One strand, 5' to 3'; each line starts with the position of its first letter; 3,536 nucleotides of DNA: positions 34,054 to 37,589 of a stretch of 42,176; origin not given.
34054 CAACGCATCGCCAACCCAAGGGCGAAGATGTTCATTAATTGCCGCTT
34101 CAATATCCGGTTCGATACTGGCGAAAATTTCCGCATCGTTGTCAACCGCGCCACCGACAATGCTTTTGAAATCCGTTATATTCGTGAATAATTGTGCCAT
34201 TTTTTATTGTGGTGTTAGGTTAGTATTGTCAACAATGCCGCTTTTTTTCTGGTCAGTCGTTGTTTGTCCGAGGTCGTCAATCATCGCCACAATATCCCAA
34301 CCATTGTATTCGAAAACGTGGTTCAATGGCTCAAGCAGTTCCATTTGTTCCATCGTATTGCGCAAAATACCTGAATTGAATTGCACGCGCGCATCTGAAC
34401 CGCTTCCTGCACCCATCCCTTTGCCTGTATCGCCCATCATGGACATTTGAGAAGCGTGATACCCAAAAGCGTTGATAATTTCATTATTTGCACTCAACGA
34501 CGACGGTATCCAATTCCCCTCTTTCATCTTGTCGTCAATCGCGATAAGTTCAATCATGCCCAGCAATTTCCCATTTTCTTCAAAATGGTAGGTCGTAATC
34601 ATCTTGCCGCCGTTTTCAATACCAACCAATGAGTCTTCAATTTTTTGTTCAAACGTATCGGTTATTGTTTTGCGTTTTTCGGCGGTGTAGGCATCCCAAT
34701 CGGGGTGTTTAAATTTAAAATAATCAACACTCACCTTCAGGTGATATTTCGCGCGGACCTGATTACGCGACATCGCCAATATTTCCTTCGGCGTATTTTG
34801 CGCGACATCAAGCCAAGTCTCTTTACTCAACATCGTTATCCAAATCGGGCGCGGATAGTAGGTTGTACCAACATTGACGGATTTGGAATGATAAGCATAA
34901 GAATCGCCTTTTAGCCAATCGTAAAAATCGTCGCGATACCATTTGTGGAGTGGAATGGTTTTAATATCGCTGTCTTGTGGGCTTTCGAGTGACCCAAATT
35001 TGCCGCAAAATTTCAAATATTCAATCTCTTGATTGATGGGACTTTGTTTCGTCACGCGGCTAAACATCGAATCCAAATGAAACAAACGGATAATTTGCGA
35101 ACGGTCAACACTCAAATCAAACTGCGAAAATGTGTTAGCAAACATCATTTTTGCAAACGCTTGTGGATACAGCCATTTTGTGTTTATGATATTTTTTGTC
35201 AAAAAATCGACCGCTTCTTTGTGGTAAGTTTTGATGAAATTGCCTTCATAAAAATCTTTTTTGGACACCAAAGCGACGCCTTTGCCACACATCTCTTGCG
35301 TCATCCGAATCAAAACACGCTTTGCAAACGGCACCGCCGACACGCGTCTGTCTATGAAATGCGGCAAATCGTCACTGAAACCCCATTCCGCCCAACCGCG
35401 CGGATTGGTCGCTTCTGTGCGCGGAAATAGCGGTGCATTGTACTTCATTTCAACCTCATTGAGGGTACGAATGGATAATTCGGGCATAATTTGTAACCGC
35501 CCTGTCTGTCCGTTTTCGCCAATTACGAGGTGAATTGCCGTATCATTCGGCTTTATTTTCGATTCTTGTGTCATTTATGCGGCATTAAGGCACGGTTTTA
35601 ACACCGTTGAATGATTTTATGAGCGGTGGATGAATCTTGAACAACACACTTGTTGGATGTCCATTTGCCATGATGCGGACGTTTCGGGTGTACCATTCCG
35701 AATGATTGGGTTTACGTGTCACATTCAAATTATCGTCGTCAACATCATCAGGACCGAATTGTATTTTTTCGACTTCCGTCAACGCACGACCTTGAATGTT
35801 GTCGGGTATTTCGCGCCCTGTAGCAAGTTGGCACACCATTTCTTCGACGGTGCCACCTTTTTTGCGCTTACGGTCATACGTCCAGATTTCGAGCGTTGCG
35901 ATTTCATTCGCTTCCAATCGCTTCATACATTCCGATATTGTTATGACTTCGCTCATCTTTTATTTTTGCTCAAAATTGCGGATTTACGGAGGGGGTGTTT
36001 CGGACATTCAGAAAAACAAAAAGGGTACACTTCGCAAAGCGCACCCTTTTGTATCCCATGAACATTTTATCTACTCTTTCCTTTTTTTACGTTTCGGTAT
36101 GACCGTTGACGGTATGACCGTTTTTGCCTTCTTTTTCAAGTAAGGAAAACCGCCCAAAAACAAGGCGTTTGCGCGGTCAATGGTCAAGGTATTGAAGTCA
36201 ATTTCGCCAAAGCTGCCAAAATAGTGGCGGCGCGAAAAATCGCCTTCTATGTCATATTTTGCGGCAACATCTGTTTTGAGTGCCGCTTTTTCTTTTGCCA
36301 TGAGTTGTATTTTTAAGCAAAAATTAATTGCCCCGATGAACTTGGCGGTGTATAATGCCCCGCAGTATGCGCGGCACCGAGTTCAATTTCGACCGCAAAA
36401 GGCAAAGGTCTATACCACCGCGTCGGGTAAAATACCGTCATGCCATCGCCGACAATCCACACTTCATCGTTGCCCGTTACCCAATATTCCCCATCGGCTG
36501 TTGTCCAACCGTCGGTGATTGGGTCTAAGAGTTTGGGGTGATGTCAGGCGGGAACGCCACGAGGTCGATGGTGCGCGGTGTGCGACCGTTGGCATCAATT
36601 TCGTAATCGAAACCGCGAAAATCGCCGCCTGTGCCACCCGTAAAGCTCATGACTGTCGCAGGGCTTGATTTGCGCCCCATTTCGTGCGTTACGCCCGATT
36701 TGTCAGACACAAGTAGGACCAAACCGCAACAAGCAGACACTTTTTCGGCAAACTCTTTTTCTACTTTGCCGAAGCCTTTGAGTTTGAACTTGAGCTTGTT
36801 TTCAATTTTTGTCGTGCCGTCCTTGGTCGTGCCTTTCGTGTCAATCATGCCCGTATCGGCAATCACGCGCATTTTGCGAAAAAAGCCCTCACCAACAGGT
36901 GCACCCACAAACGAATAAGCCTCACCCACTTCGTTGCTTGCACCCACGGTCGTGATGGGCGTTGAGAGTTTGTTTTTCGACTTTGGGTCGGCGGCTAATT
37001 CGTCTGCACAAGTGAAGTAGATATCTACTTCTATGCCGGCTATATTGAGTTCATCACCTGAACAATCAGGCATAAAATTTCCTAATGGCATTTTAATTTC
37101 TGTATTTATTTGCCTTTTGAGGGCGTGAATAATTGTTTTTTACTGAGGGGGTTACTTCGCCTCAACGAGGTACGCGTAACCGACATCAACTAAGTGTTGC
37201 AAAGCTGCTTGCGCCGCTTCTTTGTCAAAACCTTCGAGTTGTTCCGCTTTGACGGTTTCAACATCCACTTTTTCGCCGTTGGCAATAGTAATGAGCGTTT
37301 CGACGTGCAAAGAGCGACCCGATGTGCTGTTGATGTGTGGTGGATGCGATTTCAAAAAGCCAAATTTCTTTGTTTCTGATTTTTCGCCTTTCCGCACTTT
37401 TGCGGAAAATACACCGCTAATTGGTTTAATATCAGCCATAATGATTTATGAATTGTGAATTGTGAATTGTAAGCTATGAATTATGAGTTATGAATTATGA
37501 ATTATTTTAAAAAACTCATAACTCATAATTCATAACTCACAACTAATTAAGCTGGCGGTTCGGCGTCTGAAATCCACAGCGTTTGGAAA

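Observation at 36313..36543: Canonical -1 slippery heptamer CCCAAAC would extend the 188-aa structural protein by 73 aa across an otherwise empty gap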

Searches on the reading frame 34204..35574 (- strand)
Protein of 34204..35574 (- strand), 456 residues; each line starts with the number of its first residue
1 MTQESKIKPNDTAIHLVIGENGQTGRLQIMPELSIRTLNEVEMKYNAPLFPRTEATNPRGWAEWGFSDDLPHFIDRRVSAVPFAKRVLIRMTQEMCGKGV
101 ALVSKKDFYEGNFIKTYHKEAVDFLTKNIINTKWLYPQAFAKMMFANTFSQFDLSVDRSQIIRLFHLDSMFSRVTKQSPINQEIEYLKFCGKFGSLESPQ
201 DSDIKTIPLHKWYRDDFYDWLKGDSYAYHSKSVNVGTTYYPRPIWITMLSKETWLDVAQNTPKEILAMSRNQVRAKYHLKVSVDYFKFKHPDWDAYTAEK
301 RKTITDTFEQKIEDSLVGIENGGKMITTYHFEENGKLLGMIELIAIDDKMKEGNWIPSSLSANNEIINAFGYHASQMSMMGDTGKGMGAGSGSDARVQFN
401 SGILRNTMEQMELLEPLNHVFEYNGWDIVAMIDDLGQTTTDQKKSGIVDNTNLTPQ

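Call 5: search_protein_families(library=phrogs, proteins=[window:34204-35574:-], max_evalue=0.01)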
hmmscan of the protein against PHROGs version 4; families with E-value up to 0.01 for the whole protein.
window:34204-35574:- (456 aa): 0 families

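Call 6: search_protein_families(library=pfam, proteins=[window:34204-35574:-], max_evalue=0.01)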
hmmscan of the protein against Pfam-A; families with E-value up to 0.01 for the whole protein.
window:34204-35574:- (456 aa): 0 families

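Call 68: search_protein_families(library=ncbifam, proteins=[window:34204-35574:-], max_evalue=1)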
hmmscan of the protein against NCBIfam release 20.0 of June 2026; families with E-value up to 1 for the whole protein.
window:34204-35574:- (456 aa): 0 families

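Call 69: search_solved_structures(query=window:34204-35574:-, max_evalue=10)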
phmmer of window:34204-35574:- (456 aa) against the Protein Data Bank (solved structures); distinct sequences matched with E-value up to 10: 1.
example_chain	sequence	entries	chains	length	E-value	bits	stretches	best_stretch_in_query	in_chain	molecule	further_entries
2mct_A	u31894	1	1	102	0.56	12.2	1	308-337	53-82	Uncharacterized protein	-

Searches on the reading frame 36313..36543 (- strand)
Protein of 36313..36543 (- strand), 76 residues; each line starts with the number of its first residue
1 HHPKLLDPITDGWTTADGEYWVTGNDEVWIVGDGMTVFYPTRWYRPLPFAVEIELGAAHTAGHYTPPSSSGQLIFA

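Call 5: search_protein_families(library=phrogs, proteins=[window:36313-36543:-], max_evalue=0.01)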
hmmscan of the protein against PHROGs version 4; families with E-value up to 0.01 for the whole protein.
window:36313-36543:- (76 aa): 0 families

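Call 6: search_protein_families(library=pfam, proteins=[window:36313-36543:-], max_evalue=0.01)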
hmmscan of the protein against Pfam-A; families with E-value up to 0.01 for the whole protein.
window:36313-36543:- (76 aa): 0 families

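Call 46: search_protein_representatives(protein=window:36316-36537:-)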
Query: 74 residues. Proteins with E-value up to 0.001 (for the whole library): 6; up to 1e-10: 0; up to 1e-30: 0. The best 6 are listed.
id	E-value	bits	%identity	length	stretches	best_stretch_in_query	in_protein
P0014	4.1e-07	46.1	-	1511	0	-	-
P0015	5.1e-06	42.6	37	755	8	11-39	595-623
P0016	2.6e-05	40.4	28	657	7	11-57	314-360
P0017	2.7e-05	40.4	32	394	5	12-46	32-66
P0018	8.9e-05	38.7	34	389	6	14-58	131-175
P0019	7.6e-04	35.7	42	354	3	7-37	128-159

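Call 47: search_protein_families(library=pfam, proteins=[P0014, P0015, P0016, P0017, P0018, P0019], max_evalue=0.01)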
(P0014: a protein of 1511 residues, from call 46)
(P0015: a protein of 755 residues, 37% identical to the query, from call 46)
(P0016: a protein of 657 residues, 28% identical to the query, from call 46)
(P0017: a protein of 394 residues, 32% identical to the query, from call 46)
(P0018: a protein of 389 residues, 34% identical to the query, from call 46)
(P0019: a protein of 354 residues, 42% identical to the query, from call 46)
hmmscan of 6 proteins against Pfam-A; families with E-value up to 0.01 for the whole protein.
P0014 (1511 aa): 2 families
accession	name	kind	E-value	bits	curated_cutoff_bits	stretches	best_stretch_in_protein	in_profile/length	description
PF15312.11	JSRP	-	3.9e-14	52.7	25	0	1057-1093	34-63/63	Junctional sarcoplasmic reticulum protein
PF06215.16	ISAV_HA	-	4.7e-10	39.5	25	0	311-339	54-82/380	Infectious salmon anaemia virus haemagglutinin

P0015 (755 aa): 7 families
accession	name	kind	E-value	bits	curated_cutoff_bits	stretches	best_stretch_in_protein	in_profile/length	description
PF25390.1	WD40_RLD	-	1.2e-147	492.4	150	4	133-415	31-323/363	RCC1-like domain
PF00415.24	RCC1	-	4.8e-121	395.7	21.7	11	485-531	1-49/50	Regulator of chromosome condensation (RCC1) repeat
PF13540.12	RCC1_2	-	5.6e-108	350.9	22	11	679-708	1-30/30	Regulator of chromosome condensation (RCC1) repeat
PF25384.1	Alsin_RLD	-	1.1e-22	81.3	100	3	477-571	233-325/405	Alsin RCC1-like domain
PF07494.17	Reg_prop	-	1.4e-18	65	20.4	0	343-357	6-20/24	Two component regulator propeller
PF09479.16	Flg_new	-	5.8e-13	49.2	27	1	391-457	2-64/65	Listeria-Bacteroides repeat domain (List_Bact_rpt)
PF24363.1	DUF7519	-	8.9e-09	35.8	27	0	498-535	99-136/155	Family of unknown function (DUF7519)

P0016 (657 aa): 17 families
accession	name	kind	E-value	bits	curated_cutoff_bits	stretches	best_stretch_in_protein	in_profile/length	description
PF19077.6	Big_13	-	2.6e-49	166.4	27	7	302-385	21-102/102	Bacterial Ig-like domain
PF13750.12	Big_3_3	-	4.6e-22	78.8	27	4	443-491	9-58/157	Bacterial Ig-like domain (group 3)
PF09136.16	Glucodextran_B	-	1.9e-13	50.6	27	0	301-376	10-76/83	Glucodextranase, domain B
PF24421.1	Ig_J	-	1.2e-11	45.1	29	0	75-102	70-97/104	Tip attachment protein J, Ig-like domain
PF19692.4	DUF6193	-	3.5e-10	40.3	26.9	0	338-380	52-92/112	Family of unknown function (DUF6193)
PF07679.22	I-set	-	1.3e-09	38.4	23.7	0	604-642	39-78/90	Immunoglobulin I-set domain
PF15418.12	DUF4625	-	7.2e-09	36.5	27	0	345-373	96-122/131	Domain of unknown function (DUF4625)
PF11699.14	CENP-C_C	-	9.2e-09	35.9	29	0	407-428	38-59/85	Mif2/CENP-C like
PF07883.17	Cupin_2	-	1.3e-07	31.6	27.2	0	405-428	21-44/70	Cupin domain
PF17989.7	ALP_N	-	3.3e-07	31.1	26.3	0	299-395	20-109/148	Actin like proteins N terminal domain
PF07495.19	Y_Y_Y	-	8.7e-05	22.8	26.6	0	445-475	34-64/65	Y_Y_Y domain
PF18842.6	LPD26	-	0.00011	22.7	27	0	127-153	36-61/62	Large polyvalent protein associated domain 26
PF25136.1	DUF7823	-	0.00046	21.2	27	0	319-335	51-67/109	Domain of unknown function (DUF7823)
PF13927.12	Ig_3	-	0.0028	18.6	30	0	593-640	29-77/78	Immunoglobulin domain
PF13860.13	FlgD_ig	-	0.0031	17.9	27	0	421-459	44-77/79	FlgD Ig-like domain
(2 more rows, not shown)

P0017 (394 aa): 11 families
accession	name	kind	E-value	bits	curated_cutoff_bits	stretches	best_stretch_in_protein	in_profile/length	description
PF00400.38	WD40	-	5e-15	55.7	27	0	222-239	19-38/39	WD domain, G-beta repeat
PF25173.1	Beta-prop_WDR3_1st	-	2.3e-08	34.4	154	1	165-313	13-184/184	WDR3 first beta-propeller domain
PF25174.1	Beta-prop_THOC3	-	5.4e-07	29.3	305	1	223-331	11-132/272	THOC3 beta-propeller domain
PF25175.1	Beta-prop_WDR5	-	6.5e-07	29.3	250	1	223-313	19-123/296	WDR5 beta-propeller domain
PF24817.1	WD40_WDHD1_1st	-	1.5e-05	24.8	109.9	0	225-246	139-162/291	WDHD1 first WD40 domain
PF23393.2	Beta-prop_WDR90_POC16_2nd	-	2.3e-05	24.2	60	0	255-278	228-251/291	WDR90/POC16, second beta-propeller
PF25172.1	Beta-prop_WDR3_2nd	-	4.1e-05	23.4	140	0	251-323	135-214/293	WDR3 second beta-propeller domain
PF11715.16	Beta-prop_Nup120_160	-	5.1e-05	22.6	30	0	228-338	190-305/491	Nucleoporin Nup120/160, beta-propeller domain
PF09222.16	Fim-adh_lectin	-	5.8e-05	23.1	25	0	150-198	29-77/171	Fimbrial adhesin F17-AG, lectin domain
PF12690.13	BsuPI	-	0.00091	19.6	22.9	0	263-289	40-65/101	Intracellular proteinase inhibitor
PF24814.1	WD40_Prp19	-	0.00096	18.7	320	0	198-312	70-205/281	Prp19 WD40 domain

P0018 (389 aa): 9 families
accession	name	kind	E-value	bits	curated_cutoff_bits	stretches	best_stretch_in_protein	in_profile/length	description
PF25390.1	WD40_RLD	-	1.4e-110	370.5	150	2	12-251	31-285/363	RCC1-like domain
PF13540.12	RCC1_2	-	4.3e-70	230.4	22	7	165-194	1-30/30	Regulator of chromosome condensation (RCC1) repeat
PF00415.24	RCC1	-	2.7e-49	166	21.7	6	32-78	3-50/50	Regulator of chromosome condensation (RCC1) repeat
PF25384.1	Alsin_RLD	-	1.9e-13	50.9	100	1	32-98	243-310/405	Alsin RCC1-like domain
PF03513.19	Cloacin_immun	-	0.00071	20.3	25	0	71-110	18-58/80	Cloacin immunity protein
PF16819.11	DUF5074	-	0.0012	18.4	27.2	0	168-189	179-200/353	Domain of unknown function (DUF5074)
PF14269.12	Arylsulfotran_2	-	0.0022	17.9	27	0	172-190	59-77/301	Arylsulfotransferase (ASST)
PF07494.17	Reg_prop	-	0.0025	18.2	20.4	0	173-190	7-24/24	Two component regulator propeller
PF16845.11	SQAPI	-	0.0085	16.9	31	0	161-182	33-54/83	Aspartic acid proteinase inhibitor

P0019 (354 aa): 0 families

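Call 56: search_protein_families(library=phrogs, proteins=[P0019], max_evalue=0.001)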
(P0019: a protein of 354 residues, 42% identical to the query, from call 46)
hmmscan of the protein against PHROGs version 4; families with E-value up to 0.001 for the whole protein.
P0019 (354 aa): 0 families

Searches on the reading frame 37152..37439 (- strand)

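Call 5: search_protein_families(library=phrogs, proteins=[window:37152-37439:-], max_evalue=0.01)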
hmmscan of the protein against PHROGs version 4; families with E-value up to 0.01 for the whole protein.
window:37152-37439:- (95 aa): 0 families

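Call 6: search_protein_families(library=pfam, proteins=[window:37152-37439:-], max_evalue=0.01)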
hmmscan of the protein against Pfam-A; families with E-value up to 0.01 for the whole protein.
window:37152-37439:- (95 aa): 0 families

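Call 68: search_protein_families(library=ncbifam, proteins=[window:37152-37439:-], max_evalue=1)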
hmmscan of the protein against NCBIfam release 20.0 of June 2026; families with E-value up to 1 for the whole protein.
window:37152-37439:- (95 aa): 1 family
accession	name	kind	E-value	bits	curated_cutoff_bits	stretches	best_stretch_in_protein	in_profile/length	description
NF002985.0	PRK03715.1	equivalog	0.086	11.5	568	1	23-75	113-165/395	acetylornithine transaminase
